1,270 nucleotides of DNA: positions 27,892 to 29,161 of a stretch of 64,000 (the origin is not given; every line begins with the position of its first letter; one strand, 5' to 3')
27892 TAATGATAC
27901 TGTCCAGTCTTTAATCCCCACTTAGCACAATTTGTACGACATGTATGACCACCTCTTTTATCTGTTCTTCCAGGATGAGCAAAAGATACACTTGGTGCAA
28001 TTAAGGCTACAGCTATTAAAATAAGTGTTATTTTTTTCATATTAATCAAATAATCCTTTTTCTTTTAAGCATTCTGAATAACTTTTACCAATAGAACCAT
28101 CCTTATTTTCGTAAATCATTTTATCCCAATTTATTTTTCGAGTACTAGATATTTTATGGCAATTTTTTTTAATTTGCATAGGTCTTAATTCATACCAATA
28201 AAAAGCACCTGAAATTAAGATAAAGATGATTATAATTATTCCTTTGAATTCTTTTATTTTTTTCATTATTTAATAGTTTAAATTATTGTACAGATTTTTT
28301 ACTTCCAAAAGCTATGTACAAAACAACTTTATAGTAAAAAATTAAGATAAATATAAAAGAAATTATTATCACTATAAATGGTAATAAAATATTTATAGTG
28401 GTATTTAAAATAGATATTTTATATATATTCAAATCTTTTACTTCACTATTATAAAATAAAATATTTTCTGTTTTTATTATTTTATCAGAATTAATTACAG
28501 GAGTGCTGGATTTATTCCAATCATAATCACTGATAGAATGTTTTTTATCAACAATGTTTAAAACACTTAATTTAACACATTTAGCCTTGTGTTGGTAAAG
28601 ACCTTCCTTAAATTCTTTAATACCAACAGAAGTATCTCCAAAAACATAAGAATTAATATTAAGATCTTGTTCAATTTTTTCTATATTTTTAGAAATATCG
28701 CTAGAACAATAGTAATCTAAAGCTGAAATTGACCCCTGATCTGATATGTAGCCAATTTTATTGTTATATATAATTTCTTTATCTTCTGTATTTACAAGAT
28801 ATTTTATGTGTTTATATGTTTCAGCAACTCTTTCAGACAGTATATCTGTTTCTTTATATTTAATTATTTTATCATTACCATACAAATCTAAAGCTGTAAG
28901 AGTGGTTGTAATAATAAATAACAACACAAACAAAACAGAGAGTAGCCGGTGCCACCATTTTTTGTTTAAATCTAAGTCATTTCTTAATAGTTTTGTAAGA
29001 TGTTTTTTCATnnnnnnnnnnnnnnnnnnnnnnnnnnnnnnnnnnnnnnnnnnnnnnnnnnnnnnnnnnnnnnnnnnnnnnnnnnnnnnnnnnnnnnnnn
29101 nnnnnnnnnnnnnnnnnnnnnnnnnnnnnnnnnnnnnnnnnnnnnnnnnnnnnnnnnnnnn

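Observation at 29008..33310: Nhi-like single-protein helicase-nuclease (SF1 Upf1-like helicase + C-terminal DUF559) with a Cys-rich partner gene and repeat-bearing upstream region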

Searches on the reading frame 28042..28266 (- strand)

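Call 3: search_protein_families(library=pfam, proteins=[window:28042-28266:-], max_evalue=0.01)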
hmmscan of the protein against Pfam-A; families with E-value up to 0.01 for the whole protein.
window:28042-28266:- (74 aa): 0 families

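Call 4: search_protein_families(library=padloc, proteins=[window:28042-28266:-], max_evalue=0.01)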
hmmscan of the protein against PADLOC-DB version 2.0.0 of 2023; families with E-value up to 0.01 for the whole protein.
window:28042-28266:- (74 aa): 1 family
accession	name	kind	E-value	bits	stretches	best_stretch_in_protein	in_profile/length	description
PDLC01057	C3a59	-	0.0082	14.2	1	11-74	18-73/167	trans-membrane (TM)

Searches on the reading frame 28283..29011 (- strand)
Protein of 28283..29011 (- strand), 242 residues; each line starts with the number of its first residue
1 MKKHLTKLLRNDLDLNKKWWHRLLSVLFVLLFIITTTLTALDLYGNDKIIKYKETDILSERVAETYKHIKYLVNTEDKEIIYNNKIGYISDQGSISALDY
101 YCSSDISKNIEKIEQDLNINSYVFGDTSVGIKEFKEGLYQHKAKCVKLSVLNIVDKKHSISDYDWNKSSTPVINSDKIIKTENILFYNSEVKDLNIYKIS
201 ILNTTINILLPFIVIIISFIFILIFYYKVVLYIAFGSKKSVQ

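Call 3: search_protein_families(library=pfam, proteins=[window:28283-29011:-], max_evalue=0.01)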
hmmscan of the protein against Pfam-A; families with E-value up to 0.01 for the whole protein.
window:28283-29011:- (242 aa): 0 families

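Call 4: search_protein_families(library=padloc, proteins=[window:28283-29011:-], max_evalue=0.01)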
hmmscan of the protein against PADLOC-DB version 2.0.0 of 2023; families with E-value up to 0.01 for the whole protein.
window:28283-29011:- (242 aa): 0 families

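Call 9: search_protein_families(library=ncbifam, proteins=[window:28283-29011:-], max_evalue=0.01)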
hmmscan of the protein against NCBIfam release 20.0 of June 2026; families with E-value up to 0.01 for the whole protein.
window:28283-29011:- (242 aa): 0 families

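Call 67: search_protein_families(library=phrogs, proteins=[window:28283-29011:-], max_evalue=0.001)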
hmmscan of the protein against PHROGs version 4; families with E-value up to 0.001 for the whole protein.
window:28283-29011:- (242 aa): 0 families
